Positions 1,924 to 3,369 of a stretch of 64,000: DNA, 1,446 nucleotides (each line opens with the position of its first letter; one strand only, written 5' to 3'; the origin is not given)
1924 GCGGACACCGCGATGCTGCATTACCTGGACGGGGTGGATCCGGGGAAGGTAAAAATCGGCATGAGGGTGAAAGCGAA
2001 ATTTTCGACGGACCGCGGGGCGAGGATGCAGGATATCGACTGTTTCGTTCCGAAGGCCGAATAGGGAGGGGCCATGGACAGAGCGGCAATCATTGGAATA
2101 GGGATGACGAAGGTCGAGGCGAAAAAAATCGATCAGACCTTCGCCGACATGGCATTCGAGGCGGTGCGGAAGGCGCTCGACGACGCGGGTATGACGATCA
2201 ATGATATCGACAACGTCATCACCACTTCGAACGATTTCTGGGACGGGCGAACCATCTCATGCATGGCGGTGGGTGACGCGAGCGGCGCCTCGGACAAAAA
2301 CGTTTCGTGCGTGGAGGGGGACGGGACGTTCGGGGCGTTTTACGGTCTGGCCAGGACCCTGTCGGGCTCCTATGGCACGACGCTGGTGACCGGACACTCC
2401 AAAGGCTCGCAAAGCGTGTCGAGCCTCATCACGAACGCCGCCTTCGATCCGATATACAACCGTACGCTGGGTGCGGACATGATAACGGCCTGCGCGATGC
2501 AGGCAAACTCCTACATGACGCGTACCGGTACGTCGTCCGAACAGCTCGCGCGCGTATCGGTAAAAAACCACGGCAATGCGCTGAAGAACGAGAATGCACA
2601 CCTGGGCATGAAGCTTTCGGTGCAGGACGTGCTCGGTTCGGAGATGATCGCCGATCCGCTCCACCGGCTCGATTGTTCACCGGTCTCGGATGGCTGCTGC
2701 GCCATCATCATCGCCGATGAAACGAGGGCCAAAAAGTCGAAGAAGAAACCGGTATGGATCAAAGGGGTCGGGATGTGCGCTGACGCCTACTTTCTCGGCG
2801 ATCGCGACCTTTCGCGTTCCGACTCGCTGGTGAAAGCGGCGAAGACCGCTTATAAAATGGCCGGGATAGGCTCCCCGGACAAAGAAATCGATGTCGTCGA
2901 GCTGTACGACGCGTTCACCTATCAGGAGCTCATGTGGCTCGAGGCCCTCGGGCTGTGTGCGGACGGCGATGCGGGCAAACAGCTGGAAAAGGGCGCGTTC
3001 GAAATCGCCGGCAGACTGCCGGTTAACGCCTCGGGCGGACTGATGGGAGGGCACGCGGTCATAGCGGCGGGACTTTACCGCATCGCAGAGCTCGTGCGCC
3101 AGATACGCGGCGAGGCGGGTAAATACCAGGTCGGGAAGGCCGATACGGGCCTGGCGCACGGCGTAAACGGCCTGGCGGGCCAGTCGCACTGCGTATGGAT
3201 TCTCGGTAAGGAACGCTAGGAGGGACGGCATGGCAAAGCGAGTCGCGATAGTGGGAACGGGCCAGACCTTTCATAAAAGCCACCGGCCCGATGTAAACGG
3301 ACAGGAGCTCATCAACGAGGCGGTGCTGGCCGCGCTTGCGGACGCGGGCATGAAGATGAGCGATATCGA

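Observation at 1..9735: igr/Chs-like beta-oxidation module built from split subunits in an apparent anaerobe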

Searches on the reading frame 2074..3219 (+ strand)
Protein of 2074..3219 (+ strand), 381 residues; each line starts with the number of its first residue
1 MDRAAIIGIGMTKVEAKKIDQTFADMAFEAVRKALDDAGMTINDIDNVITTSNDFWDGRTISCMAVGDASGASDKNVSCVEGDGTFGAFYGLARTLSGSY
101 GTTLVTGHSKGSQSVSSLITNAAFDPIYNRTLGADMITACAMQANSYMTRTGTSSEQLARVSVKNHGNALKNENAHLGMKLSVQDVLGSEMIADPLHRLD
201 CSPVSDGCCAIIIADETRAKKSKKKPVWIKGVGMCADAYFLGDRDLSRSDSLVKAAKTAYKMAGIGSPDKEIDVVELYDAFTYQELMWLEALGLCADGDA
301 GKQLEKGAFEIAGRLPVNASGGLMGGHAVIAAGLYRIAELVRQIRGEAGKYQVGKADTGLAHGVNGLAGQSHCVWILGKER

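Call 3: search_protein_families(library=pfam, proteins=[window:2074-3219:+], max_evalue=0.01)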
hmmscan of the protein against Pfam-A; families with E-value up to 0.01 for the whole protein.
window:2074-3219:+ (381 aa): 3 families
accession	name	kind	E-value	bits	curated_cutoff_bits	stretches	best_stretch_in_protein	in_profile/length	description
PF22691.2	Thiolase_C_1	-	3.8e-40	137.4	28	1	244-379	13-144/144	Thiolase C-terminal domain-like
PF02803.24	Thiolase_C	-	1.6e-06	28.2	27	1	254-364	26-117/123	Thiolase, C-terminal domain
PF00108.29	Thiolase_N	-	0.00067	19.5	26.4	1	5-216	2-259/260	Thiolase, N-terminal domain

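Call 6: find_encoding_contigs(protein=window:2074-3219:+, flank=10000, max_places=6)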
Protein window:2074-3219:+ (381 aa): 6 contigs read that carry it; 5 places shown.
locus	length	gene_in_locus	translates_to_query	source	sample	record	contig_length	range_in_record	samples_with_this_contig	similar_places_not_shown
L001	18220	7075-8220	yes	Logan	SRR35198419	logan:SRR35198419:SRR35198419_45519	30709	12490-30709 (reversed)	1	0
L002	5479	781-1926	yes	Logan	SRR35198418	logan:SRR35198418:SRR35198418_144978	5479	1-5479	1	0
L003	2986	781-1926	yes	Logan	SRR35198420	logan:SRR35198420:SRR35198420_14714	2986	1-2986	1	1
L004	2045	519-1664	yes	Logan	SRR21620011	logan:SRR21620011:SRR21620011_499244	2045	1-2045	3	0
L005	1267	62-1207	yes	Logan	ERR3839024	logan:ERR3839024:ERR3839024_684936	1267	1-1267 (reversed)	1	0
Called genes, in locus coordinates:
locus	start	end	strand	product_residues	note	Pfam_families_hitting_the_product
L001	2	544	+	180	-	?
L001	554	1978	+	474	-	PF12172:zf-ChsH2 (weak), PF01796:OB_ChsH2_C, PF05853:BKACE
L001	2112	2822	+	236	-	PF00378:ECH_1, PF16113:ECH_2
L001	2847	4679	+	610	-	PF00501:AMP-binding, PF23562:AMP-binding_C_3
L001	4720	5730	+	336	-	PF01144:CoA_trans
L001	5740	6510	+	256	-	PF01144:CoA_trans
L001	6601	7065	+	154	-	PF12172:zf-ChsH2, PF01796:OB_ChsH2_C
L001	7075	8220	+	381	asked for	PF02803:Thiolase_C (faint), PF22691:Thiolase_C_1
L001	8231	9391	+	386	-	PF00108:Thiolase_N, PF22691:Thiolase_C_1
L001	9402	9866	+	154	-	PF12172:zf-ChsH2 (weak), PF01796:OB_ChsH2_C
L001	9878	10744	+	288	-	PF07228:SpoIIE (weak)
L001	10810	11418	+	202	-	PF00440:TetR_N, PF08359:TetR_C_4 (faint), PF17932:TetR_C_24 (weak), PF13977:TetR_C_6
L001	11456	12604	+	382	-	PF02771:Acyl-CoA_dh_N, PF02770:Acyl-CoA_dh_M, PF00441:Acyl-CoA_dh_1, PF08028:Acyl-CoA_dh_2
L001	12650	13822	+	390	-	PF02771:Acyl-CoA_dh_N, PF02770:Acyl-CoA_dh_M, PF00441:Acyl-CoA_dh_1, PF08028:Acyl-CoA_dh_2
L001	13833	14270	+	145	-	PF01575:MaoC_dehydratas (weak), PF13452:FAS1_DH_region, PF22622:MFE-2_hydrat-2_N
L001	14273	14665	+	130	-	PF01575:MaoC_dehydratas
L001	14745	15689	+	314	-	PF00850:Hist_deacetyl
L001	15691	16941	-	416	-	PF02040:ArsB, PF03600:CitMHS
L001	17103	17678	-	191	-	PF00210:Ferritin, PF02915:Rubrerythrin, PF21349:RUBY_RBDX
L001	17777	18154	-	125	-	PF06397:Desulfoferrod_N, PF01880:Desulfoferrodox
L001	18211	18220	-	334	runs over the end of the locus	PF02322:Cyt_bd_oxida_II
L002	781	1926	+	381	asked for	PF02803:Thiolase_C (faint), PF22691:Thiolase_C_1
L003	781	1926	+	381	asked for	PF02803:Thiolase_C (faint), PF22691:Thiolase_C_1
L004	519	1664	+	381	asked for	PF02803:Thiolase_C (faint), PF22691:Thiolase_C_1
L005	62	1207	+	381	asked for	PF02803:Thiolase_C (faint), PF22691:Thiolase_C_1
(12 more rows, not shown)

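Call 8: search_solved_structures(query=window:2074-3219:+, max_evalue=0.001, show_alignments=3)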
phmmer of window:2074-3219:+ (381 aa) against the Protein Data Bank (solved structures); distinct sequences matched with E-value up to 0.001: 27.
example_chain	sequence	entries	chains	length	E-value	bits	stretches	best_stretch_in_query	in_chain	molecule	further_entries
7yvy_A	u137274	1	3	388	1.2e-44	156.1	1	2-371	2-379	Acetyl-CoA acetyltransferase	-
6esq_A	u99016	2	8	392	9.2e-44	153.2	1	4-380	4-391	acetoacetyl-CoA thiolase | Acetyl-CoA acetyltransferase thiolase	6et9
7pxp_C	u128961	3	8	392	1.6e-40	142.5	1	7-374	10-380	Benzoylsuccinyl-CoA thiolase subunit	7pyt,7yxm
4yzo_A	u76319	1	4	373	2.5e-38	135.3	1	5-379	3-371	Putative acyl-CoA acyltransferase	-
6hsj_A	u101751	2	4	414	2.6e-37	132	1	2-369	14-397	SCP2-thiolase (type-1)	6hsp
6hrv_A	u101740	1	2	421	2.7e-37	131.9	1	2-369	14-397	SCP2-thiolase (type-1)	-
4u4e_A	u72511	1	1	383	3.7e-35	124.9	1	3-371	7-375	Thiolase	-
9myr_A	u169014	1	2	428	8.9e-31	110.5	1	138-373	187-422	Nonspecific lipid-transfer protein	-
4bia_A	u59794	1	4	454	8.6e-29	103.9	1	185-355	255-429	3-KETOACYL-COA THIOLASE, PUTATIVE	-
4bi9_A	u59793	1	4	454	3.1e-28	102.1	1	185-355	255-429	3-KETOACYL-COA THIOLASE, PUTATIVE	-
6ok1_A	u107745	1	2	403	8.7e-28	100.6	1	3-349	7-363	Lipid-transfer protein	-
3zbl_A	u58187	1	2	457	5.3e-23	84.9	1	144-356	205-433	3-KETOACYL-COA THIOLASE-LIKE PROTEIN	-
3zbk_A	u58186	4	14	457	6e-23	84.7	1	144-356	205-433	3-KETOACYL-COA THIOLASE-LIKE PROTEIN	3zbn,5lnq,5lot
3zbg_A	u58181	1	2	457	6.3e-23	84.6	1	145-356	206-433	3-KETOACYL-COA THIOLASE-LIKE PROTEIN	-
9skh_I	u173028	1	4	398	1.3e-21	80.3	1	3-373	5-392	2,4-diacetylphloroglucinol biosynthesis protein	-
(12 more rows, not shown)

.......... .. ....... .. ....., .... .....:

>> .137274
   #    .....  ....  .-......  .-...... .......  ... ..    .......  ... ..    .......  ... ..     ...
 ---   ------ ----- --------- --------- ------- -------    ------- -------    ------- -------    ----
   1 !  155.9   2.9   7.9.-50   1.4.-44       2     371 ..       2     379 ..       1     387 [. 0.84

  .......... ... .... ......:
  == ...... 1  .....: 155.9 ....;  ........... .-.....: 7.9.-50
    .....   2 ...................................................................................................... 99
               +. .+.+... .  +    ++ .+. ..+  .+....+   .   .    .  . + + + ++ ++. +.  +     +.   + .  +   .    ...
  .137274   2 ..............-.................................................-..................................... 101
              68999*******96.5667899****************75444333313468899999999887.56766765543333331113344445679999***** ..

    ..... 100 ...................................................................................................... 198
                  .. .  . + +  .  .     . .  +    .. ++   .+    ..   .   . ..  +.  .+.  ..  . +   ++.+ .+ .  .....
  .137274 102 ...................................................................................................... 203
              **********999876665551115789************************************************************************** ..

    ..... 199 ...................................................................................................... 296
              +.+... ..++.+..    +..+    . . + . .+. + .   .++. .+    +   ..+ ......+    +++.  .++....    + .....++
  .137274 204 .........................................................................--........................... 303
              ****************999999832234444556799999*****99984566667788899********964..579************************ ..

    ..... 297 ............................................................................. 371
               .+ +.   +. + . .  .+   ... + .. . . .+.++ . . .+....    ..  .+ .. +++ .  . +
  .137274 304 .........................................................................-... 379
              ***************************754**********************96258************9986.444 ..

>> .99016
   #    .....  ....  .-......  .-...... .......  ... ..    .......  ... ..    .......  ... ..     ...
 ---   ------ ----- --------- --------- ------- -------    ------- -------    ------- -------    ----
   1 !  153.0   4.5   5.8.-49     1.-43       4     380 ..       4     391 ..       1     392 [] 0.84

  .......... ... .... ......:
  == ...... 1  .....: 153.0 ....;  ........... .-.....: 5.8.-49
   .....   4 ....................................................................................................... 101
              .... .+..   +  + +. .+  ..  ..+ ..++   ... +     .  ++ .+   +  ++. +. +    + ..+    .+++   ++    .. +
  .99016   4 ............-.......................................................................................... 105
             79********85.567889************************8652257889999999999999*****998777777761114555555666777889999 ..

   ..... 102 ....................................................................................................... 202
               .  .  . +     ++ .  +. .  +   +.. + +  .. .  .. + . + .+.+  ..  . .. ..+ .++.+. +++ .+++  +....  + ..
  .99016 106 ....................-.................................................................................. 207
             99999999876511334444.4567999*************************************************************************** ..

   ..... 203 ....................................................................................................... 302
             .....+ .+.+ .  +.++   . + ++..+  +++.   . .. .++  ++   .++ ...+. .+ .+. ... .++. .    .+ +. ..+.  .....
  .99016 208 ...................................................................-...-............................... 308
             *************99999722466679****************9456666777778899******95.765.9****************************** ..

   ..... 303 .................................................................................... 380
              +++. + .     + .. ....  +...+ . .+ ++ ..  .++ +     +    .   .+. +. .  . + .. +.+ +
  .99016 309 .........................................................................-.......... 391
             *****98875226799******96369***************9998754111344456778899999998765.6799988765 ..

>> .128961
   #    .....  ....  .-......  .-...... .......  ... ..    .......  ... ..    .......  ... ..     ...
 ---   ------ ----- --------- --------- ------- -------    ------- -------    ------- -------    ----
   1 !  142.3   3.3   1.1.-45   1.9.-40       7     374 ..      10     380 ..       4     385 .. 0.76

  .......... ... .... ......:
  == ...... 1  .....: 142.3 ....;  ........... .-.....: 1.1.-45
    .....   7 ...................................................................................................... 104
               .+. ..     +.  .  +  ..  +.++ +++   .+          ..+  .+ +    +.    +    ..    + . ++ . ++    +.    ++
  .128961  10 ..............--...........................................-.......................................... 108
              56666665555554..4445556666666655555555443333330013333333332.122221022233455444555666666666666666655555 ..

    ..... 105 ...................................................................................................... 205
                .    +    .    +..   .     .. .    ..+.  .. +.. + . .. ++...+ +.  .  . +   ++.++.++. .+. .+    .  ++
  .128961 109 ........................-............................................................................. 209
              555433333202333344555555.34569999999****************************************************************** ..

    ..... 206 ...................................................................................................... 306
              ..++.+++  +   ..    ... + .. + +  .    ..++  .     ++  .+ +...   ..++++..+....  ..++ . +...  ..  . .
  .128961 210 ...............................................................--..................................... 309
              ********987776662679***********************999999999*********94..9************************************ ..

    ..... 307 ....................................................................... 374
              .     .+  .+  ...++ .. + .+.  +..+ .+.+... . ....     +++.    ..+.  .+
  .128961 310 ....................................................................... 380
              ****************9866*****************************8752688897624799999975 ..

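Call 10: find_homologous_proteins(query=window:2074-3219:+, max_evalue=1e-10)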
Query window:2074-3219:+ (381 aa): 3697 proteins with E <= 1e-10 among 8000 candidates; the best 120 are listed.
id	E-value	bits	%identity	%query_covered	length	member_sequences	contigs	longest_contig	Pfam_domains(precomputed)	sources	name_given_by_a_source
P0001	1.2e-246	836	98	100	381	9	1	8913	PF02803.25,PF22691.3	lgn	-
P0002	1.3e-228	776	90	100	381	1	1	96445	PF22691.3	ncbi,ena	-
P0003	8.4e-227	770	90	100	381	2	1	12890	PF02803.25,PF22691.3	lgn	-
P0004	6.9e-226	767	90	100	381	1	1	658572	PF02803.25,PF22691.3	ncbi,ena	-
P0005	1.8e-223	759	88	100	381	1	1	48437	PF02803.25,PF22691.3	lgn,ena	-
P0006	5.0e-222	755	87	100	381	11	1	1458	PF22691.3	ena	-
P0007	1.8e-210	717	85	100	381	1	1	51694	PF02803.25,PF00108.30,PF22691.3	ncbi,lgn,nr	ncbi:MAG: thiolase family protein [Spirochaetes bacterium]|nr:MAG: thiolase family protein [Spirocha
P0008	4.9e-209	712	83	100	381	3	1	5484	PF02803.25,PF22691.3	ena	-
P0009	5.2e-204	695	82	100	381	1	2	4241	PF02803.25,PF00108.30,PF22691.3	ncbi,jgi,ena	-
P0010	1.9e-203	693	81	100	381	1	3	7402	PF02803.25,PF00108.30,PF22691.3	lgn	-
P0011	3.0e-200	683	78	100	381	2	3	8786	PF02803.25,PF00108.30,PF22691.3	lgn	-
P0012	4.2e-200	682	80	100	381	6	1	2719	PF02803.25,PF00108.30,PF22691.3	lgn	-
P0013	1.5e-199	681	79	100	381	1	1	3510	PF02803.25,PF00108.30,PF22691.3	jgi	-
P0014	1.0e-197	675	79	100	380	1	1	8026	PF02803.25,PF22691.3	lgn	-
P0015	1.1e-197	674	79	100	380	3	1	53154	PF02803.25,PF22691.3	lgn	-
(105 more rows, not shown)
